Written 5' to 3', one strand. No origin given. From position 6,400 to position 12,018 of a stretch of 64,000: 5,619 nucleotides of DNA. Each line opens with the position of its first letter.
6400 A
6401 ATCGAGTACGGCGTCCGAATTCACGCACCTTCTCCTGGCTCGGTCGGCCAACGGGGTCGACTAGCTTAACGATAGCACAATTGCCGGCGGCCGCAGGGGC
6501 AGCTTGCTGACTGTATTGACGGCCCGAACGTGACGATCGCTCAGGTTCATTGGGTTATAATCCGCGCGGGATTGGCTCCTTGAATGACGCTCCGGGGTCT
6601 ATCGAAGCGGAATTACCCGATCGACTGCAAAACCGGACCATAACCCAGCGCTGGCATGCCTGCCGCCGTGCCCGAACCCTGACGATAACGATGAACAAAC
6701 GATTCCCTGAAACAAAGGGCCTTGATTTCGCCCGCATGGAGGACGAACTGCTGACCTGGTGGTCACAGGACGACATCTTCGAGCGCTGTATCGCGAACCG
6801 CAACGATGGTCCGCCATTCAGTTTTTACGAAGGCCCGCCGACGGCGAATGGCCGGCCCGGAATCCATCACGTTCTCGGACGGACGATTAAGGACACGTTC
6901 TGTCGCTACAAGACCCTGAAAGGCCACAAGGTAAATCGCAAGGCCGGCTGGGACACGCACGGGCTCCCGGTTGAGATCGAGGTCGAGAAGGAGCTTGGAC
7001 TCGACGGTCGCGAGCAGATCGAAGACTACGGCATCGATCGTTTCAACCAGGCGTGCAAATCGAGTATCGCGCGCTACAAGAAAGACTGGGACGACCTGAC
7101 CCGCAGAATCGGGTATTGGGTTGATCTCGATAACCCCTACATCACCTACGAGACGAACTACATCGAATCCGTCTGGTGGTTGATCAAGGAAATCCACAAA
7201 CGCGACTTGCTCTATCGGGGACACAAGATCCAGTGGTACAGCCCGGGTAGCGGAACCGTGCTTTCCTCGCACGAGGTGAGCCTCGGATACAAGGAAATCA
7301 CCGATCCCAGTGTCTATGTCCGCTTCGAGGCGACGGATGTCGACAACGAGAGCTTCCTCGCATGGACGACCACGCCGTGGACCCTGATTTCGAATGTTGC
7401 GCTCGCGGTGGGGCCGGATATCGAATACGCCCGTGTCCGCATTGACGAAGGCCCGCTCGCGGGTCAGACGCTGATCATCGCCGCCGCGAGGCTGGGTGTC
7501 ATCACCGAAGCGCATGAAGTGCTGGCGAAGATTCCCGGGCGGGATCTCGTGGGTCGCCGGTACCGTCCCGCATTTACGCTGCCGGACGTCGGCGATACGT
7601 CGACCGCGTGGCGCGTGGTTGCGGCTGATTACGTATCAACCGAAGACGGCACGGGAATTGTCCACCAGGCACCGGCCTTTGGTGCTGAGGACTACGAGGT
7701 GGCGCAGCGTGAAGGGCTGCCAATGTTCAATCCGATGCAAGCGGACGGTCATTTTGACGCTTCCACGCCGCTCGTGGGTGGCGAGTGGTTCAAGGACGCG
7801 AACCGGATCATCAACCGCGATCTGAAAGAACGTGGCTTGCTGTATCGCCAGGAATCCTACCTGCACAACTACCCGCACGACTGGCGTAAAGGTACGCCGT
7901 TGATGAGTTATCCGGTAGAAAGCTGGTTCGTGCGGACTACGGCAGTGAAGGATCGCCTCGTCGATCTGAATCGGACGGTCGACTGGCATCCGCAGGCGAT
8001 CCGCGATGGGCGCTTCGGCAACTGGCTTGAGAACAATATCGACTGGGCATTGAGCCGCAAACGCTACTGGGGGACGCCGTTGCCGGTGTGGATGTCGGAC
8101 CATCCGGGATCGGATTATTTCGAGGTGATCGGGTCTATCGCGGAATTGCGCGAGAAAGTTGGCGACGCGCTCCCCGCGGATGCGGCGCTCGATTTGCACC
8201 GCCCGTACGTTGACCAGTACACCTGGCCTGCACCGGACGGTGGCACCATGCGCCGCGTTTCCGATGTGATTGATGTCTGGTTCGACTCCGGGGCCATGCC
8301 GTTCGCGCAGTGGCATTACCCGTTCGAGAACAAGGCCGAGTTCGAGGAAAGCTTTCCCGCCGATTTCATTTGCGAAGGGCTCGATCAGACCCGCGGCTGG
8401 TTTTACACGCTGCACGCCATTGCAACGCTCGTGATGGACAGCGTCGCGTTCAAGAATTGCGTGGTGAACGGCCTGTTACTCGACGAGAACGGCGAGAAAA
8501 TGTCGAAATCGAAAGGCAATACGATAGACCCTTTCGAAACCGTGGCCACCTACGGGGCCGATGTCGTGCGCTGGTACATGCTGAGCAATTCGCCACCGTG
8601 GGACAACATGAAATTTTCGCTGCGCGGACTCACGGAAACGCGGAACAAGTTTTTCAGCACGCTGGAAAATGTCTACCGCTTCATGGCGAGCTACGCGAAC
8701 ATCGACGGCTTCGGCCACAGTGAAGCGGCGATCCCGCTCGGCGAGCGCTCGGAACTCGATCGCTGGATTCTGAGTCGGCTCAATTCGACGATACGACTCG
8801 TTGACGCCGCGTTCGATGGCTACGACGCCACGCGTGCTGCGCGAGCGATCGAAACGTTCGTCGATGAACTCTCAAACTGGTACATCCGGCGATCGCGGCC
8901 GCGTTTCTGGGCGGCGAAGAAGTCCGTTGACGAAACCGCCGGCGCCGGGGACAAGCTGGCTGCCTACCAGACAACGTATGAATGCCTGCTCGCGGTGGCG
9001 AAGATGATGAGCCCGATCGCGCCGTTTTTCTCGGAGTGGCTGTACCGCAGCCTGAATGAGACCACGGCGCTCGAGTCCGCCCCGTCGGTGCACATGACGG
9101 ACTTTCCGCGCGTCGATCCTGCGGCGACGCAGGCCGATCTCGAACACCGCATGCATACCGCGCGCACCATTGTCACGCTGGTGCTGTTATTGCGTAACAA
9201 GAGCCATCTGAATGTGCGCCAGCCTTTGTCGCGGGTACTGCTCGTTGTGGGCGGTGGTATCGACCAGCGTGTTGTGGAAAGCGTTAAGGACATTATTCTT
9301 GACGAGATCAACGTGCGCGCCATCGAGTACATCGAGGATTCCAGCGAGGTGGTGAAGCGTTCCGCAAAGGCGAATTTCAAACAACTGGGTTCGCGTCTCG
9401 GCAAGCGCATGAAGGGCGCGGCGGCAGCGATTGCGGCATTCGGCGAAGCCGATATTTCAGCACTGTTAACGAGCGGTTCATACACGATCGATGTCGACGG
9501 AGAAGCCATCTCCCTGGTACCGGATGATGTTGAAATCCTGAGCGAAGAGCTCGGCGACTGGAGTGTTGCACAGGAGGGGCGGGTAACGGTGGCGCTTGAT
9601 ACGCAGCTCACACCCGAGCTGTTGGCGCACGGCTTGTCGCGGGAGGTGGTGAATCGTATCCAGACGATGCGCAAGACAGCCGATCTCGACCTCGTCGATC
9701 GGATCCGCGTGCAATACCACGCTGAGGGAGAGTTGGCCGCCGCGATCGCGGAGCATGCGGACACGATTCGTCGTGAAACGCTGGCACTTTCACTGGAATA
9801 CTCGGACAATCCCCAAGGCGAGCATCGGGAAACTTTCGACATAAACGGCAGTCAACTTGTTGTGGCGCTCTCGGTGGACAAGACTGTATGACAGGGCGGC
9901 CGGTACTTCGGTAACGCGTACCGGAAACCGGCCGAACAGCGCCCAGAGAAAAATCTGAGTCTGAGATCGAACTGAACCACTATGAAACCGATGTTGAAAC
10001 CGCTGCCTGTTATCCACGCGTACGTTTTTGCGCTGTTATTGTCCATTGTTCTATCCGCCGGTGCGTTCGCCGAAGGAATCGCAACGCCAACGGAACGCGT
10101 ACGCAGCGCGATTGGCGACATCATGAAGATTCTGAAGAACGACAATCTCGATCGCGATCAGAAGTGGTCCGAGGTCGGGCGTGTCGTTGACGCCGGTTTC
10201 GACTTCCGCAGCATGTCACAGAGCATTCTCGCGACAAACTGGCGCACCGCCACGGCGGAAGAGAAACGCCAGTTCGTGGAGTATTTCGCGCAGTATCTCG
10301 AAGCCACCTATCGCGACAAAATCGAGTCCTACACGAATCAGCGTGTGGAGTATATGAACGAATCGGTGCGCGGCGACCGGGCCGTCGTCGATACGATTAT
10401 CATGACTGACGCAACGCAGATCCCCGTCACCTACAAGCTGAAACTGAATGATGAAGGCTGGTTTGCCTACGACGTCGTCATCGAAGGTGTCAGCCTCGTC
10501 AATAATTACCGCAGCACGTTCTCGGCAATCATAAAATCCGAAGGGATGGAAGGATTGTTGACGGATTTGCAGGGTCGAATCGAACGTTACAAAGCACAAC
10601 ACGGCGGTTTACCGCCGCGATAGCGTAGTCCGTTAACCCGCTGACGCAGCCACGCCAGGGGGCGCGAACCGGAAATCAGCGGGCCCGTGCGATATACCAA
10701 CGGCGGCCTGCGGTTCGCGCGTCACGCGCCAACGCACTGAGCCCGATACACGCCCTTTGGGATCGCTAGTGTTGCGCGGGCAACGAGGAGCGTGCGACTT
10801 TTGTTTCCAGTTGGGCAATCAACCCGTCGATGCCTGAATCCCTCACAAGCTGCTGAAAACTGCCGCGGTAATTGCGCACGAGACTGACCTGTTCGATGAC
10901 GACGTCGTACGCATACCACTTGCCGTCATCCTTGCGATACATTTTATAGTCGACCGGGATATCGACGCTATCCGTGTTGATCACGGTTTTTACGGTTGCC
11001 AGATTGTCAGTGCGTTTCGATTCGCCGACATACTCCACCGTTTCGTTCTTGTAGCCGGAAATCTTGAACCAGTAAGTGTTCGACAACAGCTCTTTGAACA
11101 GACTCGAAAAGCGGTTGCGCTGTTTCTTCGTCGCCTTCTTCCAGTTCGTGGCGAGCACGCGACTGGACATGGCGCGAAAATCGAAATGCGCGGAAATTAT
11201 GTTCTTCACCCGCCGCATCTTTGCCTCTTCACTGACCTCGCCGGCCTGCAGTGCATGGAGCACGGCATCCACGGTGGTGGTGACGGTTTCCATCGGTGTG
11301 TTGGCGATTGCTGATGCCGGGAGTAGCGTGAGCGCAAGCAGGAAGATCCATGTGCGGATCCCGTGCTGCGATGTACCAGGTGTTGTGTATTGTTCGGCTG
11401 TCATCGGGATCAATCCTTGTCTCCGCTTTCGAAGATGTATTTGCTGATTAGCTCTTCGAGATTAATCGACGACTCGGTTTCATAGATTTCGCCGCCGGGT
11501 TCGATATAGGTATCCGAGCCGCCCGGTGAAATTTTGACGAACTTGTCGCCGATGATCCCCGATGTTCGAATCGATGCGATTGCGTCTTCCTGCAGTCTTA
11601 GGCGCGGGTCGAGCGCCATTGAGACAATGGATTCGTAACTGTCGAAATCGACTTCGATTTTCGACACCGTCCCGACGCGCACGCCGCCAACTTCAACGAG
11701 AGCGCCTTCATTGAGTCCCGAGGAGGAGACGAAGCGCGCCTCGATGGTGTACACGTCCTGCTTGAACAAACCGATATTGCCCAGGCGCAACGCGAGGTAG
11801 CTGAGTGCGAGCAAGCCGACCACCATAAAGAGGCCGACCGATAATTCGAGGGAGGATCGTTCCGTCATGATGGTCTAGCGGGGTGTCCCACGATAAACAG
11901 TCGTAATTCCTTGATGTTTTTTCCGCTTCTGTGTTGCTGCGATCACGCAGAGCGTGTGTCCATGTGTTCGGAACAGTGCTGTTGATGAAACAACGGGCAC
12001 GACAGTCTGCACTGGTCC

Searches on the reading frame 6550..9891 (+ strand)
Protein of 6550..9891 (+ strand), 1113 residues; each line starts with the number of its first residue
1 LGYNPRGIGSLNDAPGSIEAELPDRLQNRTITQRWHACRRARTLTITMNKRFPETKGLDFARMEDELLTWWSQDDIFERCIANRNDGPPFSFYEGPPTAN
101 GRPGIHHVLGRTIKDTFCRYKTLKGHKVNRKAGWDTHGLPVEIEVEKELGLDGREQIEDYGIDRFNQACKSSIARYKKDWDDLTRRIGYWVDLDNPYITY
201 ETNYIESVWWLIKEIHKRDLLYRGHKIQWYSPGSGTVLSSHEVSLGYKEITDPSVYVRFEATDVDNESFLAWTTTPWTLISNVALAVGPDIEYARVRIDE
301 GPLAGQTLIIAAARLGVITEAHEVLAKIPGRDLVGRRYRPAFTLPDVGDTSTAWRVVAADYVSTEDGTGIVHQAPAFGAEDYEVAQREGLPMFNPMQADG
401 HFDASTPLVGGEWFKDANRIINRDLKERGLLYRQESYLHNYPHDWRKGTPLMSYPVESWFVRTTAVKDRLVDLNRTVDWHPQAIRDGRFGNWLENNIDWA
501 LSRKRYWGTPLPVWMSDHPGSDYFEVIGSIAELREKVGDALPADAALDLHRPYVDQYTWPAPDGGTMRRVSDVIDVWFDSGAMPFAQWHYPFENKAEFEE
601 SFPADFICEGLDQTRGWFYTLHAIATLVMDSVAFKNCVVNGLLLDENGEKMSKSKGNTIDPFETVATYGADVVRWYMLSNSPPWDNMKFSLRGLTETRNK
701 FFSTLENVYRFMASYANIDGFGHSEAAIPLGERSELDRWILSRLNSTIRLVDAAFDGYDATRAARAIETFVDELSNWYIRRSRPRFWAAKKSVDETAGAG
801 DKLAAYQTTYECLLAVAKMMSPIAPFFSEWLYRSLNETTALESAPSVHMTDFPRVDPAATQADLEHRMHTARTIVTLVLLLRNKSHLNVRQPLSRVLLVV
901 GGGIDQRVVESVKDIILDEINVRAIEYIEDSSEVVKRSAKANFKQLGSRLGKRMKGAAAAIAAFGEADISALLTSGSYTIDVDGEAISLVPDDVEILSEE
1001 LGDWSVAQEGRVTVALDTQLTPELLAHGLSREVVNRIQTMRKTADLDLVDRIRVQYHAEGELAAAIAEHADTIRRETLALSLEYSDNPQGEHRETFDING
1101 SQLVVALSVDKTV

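Call 8: search_protein_families(library=ncbifam, proteins=[window:6550-9891:+], max_evalue=0.00001)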
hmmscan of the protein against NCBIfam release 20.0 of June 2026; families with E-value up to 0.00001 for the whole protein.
window:6550-9891:+ (1113 aa): 15 families
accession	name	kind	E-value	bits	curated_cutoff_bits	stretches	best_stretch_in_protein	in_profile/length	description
TIGR00392.1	ileS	equivalog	8.6e-279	927.4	621.4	1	58-897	6-848/861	isoleucine--tRNA ligase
NF000257.1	MupA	exception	1.4e-263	877.2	1900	1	63-1078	8-995/1024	mupirocin-resistant isoleucine--tRNA ligase MupA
NF000258.1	MupB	exception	3.2e-252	839.6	1900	1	64-1086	9-1009/1033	mupirocin-resistant isoleucine--tRNA ligase MupB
TIGR00422.1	valS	equivalog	5.6e-123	411.7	612.1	2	355-939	255-798/863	valine--tRNA ligase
NF009687.0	PRK13208.1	equivalog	6.3e-112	375.2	738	2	355-935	254-796/801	valine--tRNA ligase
NF004349.1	PRK05729.1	equivalog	1.1e-109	367.9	704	2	355-943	249-785/860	valine--tRNA ligase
NF040702.1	ileS_w_GNAT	exception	2e-92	310.5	1999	2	355-839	494-960/1100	isoleucine--tRNA ligase, N-acetyltransferase domain-containing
NF011492.0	PRK14900.1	equivalog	1.3e-69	235.2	1783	2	356-946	266-810/1044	valine--tRNA ligase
NF000540.1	alt_ValS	exception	2.1e-57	194.7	900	2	411-901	339-803/827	valine--tRNA ligase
NF008957.0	PRK12300.1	subfamily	2.6e-44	151.5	677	2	596-878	572-816/946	leucine--tRNA ligase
TIGR00395.1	leuS_arch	equivalog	3.2e-38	131.3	648.5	2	596-876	566-811/938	leucine--tRNA ligase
TIGR00396.1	leuS_bact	equivalog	4e-29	101.3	548.4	2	646-844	601-768/843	leucine--tRNA ligase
TIGR00398.1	metG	equivalog_domain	1.5e-27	96.6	336.35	1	631-840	309-506/530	methionine--tRNA ligase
NF008900.0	PRK12267.1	equivalog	2.2e-21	76.1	598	1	573-843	224-484/648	methionine--tRNA ligase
NF001100.0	PRK00133.1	equivalog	4e-19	68.6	587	1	457-842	188-510/676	methionine--tRNA ligase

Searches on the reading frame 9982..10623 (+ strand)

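Call 8: search_protein_families(library=ncbifam, proteins=[window:9982-10623:+], max_evalue=0.00001)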
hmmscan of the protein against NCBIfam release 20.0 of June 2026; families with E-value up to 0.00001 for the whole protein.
window:9982-10623:+ (213 aa): 2 families
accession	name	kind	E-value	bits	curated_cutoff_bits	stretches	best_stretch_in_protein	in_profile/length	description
TIGR03481.1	HpnM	hypoth_equivalog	2e-26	92.5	160.1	1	19-203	13-198/200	hopanoid biosynthesis associated membrane protein HpnM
NF011697.0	PRK15117.1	equivalog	1.7e-12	47.6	195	1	76-197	71-198/211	phospholipid-binding protein MlaC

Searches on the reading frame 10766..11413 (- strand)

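Call 8: search_protein_families(library=ncbifam, proteins=[window:10766-11413:-], max_evalue=0.00001)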
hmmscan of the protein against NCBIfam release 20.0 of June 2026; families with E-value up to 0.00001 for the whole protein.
window:10766-11413:- (215 aa): 2 families
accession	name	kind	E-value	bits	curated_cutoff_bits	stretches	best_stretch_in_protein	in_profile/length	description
TIGR03481.1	HpnM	hypoth_equivalog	3.7e-25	88.4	160.1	1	26-208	15-197/200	hopanoid biosynthesis associated membrane protein HpnM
NF011697.0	PRK15117.1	equivalog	5.1e-14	52.6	195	1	78-205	69-200/211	phospholipid-binding protein MlaC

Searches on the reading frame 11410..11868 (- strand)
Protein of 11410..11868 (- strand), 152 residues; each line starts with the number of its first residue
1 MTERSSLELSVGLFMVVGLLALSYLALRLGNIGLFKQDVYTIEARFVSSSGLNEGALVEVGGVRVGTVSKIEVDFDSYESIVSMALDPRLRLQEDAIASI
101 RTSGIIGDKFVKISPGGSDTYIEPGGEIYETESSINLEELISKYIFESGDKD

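Call 8: search_protein_families(library=ncbifam, proteins=[window:11410-11868:-], max_evalue=0.00001)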
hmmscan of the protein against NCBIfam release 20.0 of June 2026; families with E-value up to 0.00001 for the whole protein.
window:11410-11868:- (152 aa): 2 families
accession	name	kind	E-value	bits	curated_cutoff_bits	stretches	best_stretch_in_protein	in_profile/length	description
TIGR04430.1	OM_asym_MlaD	equivalog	4.5e-44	149.8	135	1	4-146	2-145/146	outer membrane lipid asymmetry maintenance protein MlaD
TIGR00996.1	Mtu_fam_mce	paralog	1.8e-21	76.6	140.5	1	12-141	3-136/291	MCE family protein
